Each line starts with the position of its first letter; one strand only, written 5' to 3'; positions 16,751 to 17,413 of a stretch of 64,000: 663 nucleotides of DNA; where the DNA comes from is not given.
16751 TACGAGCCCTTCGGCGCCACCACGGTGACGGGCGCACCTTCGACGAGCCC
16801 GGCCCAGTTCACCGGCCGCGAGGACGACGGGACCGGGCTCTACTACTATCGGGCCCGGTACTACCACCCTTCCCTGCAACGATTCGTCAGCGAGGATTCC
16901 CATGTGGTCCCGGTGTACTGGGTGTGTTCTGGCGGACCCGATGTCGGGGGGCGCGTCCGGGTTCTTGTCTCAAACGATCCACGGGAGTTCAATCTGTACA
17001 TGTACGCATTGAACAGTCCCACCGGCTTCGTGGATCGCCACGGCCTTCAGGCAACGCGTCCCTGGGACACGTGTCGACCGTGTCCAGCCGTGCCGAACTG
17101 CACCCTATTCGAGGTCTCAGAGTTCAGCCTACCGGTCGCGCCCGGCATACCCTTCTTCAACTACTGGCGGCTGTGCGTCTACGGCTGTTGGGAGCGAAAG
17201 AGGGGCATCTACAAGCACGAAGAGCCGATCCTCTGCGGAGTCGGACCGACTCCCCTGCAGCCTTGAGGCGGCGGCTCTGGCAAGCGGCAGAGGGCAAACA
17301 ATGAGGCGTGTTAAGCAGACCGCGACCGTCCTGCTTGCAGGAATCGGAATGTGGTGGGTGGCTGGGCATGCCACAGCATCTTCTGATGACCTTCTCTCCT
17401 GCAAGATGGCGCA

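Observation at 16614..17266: Orphan Rhs C-terminal toxin cassette grafted directly behind a housekeeping GDSL gene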

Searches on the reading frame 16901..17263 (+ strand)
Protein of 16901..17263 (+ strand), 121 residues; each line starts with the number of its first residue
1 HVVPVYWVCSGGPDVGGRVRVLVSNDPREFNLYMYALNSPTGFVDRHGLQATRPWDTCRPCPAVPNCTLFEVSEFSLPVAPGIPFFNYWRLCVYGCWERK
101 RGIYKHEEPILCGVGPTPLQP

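Call 45: search_protein_representatives(alignment_id=A3)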
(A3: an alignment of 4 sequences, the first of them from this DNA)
Query: 4 sequences, 124 profile positions. Proteins with E-value up to 0.001 (for the whole library): 298; up to 1e-10: 7; up to 1e-30: 4. The best 150 are listed.
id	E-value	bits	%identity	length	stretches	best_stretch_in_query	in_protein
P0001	5.0e-47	175.2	-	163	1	1-123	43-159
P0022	4.1e-46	172.3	-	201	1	1-123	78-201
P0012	1.1e-39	151.6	-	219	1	1-123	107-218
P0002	4.2e-37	143.2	-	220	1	1-123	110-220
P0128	3.0e-20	88.7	-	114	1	8-123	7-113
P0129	3.1e-13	66.1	-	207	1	1-85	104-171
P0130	1.8e-12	63.6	-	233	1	7-119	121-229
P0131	1.7e-10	57.2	-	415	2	24-61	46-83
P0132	1.8e-10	57.1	-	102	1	24-122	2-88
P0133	1.8e-09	54.0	-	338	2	18-51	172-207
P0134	1.2e-08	51.3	-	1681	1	6-122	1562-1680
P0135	4.3e-08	49.5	-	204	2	23-64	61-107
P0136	1.1e-07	48.1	-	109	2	27-60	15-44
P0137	1.3e-07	47.9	-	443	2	25-57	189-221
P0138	2.2e-07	47.2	-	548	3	29-51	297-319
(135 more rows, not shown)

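Call 52: search_solved_structures(query=A4, max_evalue=1)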
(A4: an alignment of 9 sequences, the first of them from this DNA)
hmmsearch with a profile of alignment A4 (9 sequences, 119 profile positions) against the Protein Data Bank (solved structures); distinct sequences matched with E-value up to 1: 15.
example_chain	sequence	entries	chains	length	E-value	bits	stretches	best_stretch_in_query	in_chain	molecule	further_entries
9pt5_A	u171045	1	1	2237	0.00026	24.3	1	29-54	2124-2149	Teneurin-like protein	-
9ifo_A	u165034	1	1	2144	0.002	21.4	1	29-49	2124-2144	Teneurin-Like Protein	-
5iry_A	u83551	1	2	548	0.0084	19.4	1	17-72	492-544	Desmocollin-1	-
9c4k_Q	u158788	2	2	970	0.012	18.9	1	29-52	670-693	Toxin subunit YenC2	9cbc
6h6e_F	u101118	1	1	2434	0.04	17.2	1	29-53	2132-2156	TcdB2,TccC3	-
6suf_F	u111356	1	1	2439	0.041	17.2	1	29-53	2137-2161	TcdB2,TccC3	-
6suq_A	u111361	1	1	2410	0.045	17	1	29-53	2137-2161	TcdB2,TccC3,Genome polyprotein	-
6h6f_F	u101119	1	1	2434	0.056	16.7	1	29-53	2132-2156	TcdB2,TccC3,TccC3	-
6sue_F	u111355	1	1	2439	0.058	16.7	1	29-53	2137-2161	TcdB2,TccC3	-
6sup_A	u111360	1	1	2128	0.093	16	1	29-52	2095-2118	TcdB2,TccC3,Cell division control protein 42 homolog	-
4igl_B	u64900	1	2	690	0.12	15.7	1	29-49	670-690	YenC2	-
7q97_A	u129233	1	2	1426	0.13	15.6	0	29-52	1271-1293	Rhs family protein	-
8qjc_A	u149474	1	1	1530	0.64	13.3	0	29-52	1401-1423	T6SS-associated Rhs core and toxin domain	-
6h6g_A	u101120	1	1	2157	0.93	12.8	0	29-49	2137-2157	TcdB2,TccC3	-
4o9x_A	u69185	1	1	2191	0.95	12.8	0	29-49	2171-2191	TcdB2, TccC3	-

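Call 54: search_protein_families(library=pfam, alignment_id=A4, max_evalue=1)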
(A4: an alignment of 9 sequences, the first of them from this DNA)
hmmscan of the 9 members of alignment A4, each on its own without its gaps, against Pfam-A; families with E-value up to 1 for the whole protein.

A. member 1, seq(121 aa): 0 families

B. families by the number of members that match (of 9 scanned): 0 families

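Call 59: predict_structure(alignment_id=A4)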
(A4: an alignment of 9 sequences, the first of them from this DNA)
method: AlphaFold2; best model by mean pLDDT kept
length: 121 residues; sequences in the alignment: 9
mean_pLDDT: 67.4   pTM: 0.52
mean pLDDT of the five models: 67.4, 65.5, 65.0, 64.0, 63.6
residues with pLDDT >= 90: 36; 70-90: 23; 50-70: 20; < 50: 42
segments of 3 or more residues with pLDDT < 50: 1-24, 26-32, 38-43, 119-121
pLDDT, mean of each block of 10 residues (from residue 1): 34 38 46 48 52 70 97 86 80 96 95 68 44
secondary structure, 60 per line:
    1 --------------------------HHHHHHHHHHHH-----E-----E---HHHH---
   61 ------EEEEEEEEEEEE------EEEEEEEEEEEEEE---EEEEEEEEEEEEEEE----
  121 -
elements in order: H27-38 H54-57 E67-78 E85-98 E102-116

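Call 72: search_protein_families(library=pfam, proteins=[L006:8721-9668:+, L006:8250-8705:+], max_evalue=0.1)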
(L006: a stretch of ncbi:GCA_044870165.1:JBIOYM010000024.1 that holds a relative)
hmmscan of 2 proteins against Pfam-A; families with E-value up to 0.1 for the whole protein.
L006:8721-9668:+ (316 aa): 3 families
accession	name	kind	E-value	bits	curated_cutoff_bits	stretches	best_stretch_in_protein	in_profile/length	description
PF01436.27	NHL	-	3.3e-06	27.3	20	1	74-92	2-20/28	NHL repeat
PF08450.18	SGL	-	0.0021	18.1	26.3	0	42-111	149-217/246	SMP-30/Gluconolactonase/LRE-like region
PF20067.5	SSL_N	-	0.0083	16.4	18.9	0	120-132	23-35/46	Strictosidine synthase-like, N-terminal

L006:8250-8705:+ (152 aa): 0 families

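Call 73: fold_search(model_id=the predicted structure, library=pdb)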
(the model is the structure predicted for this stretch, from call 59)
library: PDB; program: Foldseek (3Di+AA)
matches with E <= 10: 468; with E <= 0.001: 0
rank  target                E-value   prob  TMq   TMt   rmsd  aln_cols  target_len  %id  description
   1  7kbb_D                4.8e-01  0.16  0.24  0.18  19.1       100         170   11  Cryo-EM structure of the HCMV pentamer bound by Fabs 2-18 and 8I21 (released 2021-08-11)
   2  5ixm_B                5.4e-01  0.89  0.33  0.29   3.5        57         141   10  The LPS Transporter LptDE from Yersinia pestis, core complex (released 2016-05-18)
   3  5vob_D                5.7e-01  0.14  0.22  0.17  17.0        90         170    8  Crystal structure of HCMV Pentamer in complex with neutralizing antibody 8I21 (released 2017-07-05)
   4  9ia2_B                6.0e-01  0.85  0.32  0.26   3.7        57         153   10  LpDEM from Escherichia coli (released 2025-12-10)
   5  5ixm_F                7.2e-01  0.84  0.33  0.28   3.5        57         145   10  The LPS Transporter LptDE from Yersinia pestis, core complex (released 2016-05-18)
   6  5iv8_D                7.2e-01  0.84  0.32  0.27   3.6        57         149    7  The LPS Transporter LptDE from Klebsiella pneumoniae, core complex (released 2016-05-18)
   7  8h1r_B                7.2e-01  0.44  0.31  0.23  15.6       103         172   12  Crystal structure of LptDE-YifL complex (released 2023-10-25)
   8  1um2_B                7.2e-01  0.25  0.20  0.08   6.3        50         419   14  Crystal Structure of the Vma1-Derived Endonuclease with the Ligated Extein Segment (released 2004-09-22)
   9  9i97_B                7.6e-01  0.82  0.32  0.27   3.3        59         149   10  Cryo-EM structure of Shigella flexneri LptDE in complex with a Bicyclic Peptide binder (Compound 12) (released 2025-10-15)
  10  2r76_A                7.6e-01  0.77  0.31  0.28   4.9        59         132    8  Crystal structure of the rare lipoprotein B (SO_1173) from Shewanella oneidensis, Northeast Structural Genomics Consor (released 2007-09-25)
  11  3o6z_A                8.0e-01  0.87  0.26  0.18   4.6        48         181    8  Structure of the D152A E.coli GDP-mannose hydrolase (yffh) in complex with Mg++ (released 2011-05-11)
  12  5tse_B                8.0e-01  0.77  0.29  0.27   4.3        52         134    4  2.35 Angstrom Crystal Structure Minor Lipoprotein from Acinetobacter baumannii. (released 2016-11-09)
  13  4kwy_A                8.0e-01  0.33  0.24  0.22   5.9        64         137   12  Crystal structure of a putative lipoprotein (CC_3750) from Caulobacter crescentus CB15 at 2.40 A resolution (released 2013-06-19)
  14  3nm7_C                8.0e-01  0.25  0.17  0.25  12.8        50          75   12  Crystal Structure of Borrelia burgdorferi Pur-alpha (released 2010-10-06)
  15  6m82                  8.0e-01  0.23  0.22  0.13   4.4        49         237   16  Crystal structure of TylM1 Y14paF bound to SAH and dTDP-phenol (released 2019-03-13)
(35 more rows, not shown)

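Call 95: find_encoding_contigs(protein=P0134, flank=10000, max_places=2)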
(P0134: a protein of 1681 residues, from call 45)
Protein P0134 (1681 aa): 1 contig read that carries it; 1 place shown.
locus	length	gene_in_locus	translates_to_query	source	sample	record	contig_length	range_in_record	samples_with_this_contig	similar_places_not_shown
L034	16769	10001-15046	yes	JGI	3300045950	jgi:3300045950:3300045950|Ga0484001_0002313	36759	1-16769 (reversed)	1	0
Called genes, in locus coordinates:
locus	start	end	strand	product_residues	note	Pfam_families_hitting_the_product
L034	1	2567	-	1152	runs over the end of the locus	PF01590:GAF (weak), PF00512:HisKA, PF02518:HATPase_c, PF14501:HATPase_c_5 (faint), PF00072:Response_reg, PF00512:HisKA, PF02518:HATPase_c, PF00072:Response_reg, +1 more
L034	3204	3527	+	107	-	-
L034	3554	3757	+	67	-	-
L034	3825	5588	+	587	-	PF00990:GGDEF, PF00563:EAL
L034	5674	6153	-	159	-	PF00072:Response_reg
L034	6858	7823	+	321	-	PF02899:Phage_int_SAM_1 (weak), PF00589:Phage_integrase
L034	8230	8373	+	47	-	-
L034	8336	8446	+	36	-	-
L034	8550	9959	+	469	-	PF01344:Kelch_1 (faint), PF07250:Glyoxal_oxid_N (faint), PF07646:Kelch_2 (faint), PF13418:Beta-prop_TYW4 (weak), PF24981:Beta-prop_ATRN-LZTR1, PF13415:Beta-prop_FBX42 (weak), PF24681:Kelch_KLHDC2_KLHL20_DRC7, PF13415:Beta-prop_FBX42 (weak)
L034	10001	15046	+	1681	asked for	PF01833:TIG, PF20148:DUF6531, PF05593:RHS_repeat, PF05593:RHS_repeat, PF25023:TEN_YD-shell, PF05593:RHS_repeat, PF25023:TEN_YD-shell, PF05593:RHS_repeat, +2 more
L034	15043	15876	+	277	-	-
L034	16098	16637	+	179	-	-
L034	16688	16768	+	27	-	?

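Call 98: search_protein_families(library=pfam, proteins=[P0134, P0280], max_evalue=0.001)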
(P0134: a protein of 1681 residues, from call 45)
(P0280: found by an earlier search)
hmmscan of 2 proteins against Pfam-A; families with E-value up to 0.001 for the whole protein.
P0134 (1681 aa): 6 families
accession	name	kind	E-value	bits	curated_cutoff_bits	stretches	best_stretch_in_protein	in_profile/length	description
PF05593.20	RHS_repeat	-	4.7e-100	326.9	22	8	1128-1163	1-36/38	RHS Repeat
PF01833.30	TIG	-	1.2e-23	83.3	20.9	3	141-213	1-77/84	IPT/TIG domain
PF20148.4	DUF6531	-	1.8e-14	54.2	24.1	1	669-742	1-74/74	Domain of unknown function (DUF6531)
PF07661.19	MORN_2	-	1.9e-06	27.9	29.6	0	1019-1031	4-16/22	MORN repeat variant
PF15283.12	DUF4595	-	0.00013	22.5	34.2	0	1138-1257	3-131/202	Domain of unknown function (DUF4595) with porin-like fold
PF25174.1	Beta-prop_THOC3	-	0.00056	19.4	305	0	1122-1204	90-171/272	THOC3 beta-propeller domain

P0280 (1718 aa): 6 families
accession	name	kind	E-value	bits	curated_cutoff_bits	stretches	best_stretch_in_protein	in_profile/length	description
PF05593.20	RHS_repeat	-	1.1e-86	284.2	22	11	1179-1215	1-37/38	RHS Repeat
PF13418.12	Kelch_4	-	2.5e-16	59.8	21.6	1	92-133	1-42/49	Galactose oxidase, central domain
PF20148.4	DUF6531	-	2e-13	50.9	24.1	1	699-774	1-74/74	Domain of unknown function (DUF6531)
PF13205.12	Big_5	-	1.4e-08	35.9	23.6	1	245-343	5-105/105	Bacterial Ig-like domain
PF15283.12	DUF4595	-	1.4e-05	25.6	34.2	0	1189-1306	3-130/202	Domain of unknown function (DUF4595) with porin-like fold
PF13415.12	Kelch_3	-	0.00073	20.1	22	0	58-100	5-47/48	Galactose oxidase, central domain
